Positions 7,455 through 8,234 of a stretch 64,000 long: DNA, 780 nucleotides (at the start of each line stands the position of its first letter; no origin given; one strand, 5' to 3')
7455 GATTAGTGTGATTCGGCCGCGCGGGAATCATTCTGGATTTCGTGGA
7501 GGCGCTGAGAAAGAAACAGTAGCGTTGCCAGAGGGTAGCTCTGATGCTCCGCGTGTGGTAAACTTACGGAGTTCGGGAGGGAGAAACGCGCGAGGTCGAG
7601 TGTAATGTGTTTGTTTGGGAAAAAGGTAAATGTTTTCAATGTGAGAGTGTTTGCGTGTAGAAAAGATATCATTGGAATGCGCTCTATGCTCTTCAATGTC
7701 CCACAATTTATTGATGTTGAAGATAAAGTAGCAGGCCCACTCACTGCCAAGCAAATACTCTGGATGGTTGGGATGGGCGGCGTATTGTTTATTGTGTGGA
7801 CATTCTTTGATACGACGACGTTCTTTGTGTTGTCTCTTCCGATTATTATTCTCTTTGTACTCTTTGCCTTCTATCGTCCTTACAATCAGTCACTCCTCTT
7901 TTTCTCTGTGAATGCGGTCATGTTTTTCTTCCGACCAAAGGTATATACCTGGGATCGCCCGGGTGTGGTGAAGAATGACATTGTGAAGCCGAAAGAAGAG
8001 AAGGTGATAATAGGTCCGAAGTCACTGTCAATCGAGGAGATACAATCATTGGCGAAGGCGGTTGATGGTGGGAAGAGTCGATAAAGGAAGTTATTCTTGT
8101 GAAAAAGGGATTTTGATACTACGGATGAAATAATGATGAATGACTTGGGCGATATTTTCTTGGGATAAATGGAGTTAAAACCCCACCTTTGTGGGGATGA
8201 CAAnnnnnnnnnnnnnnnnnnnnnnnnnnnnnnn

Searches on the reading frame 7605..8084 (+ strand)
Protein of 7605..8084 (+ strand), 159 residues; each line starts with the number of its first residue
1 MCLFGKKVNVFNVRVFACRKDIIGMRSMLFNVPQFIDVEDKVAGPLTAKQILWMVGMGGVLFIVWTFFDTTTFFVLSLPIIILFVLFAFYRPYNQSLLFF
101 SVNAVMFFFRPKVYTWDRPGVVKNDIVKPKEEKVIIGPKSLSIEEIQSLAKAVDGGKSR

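Call 15: search_protein_families(library=pfam, proteins=[window:7605-8084:+], max_evalue=0.001)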
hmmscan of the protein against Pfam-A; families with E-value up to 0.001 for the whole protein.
window:7605-8084:+ (159 aa): 1 family
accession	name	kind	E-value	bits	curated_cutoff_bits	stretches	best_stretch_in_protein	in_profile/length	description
PF12666.12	PrgI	-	5e-08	33.8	27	1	32-115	2-90/91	PrgI family protein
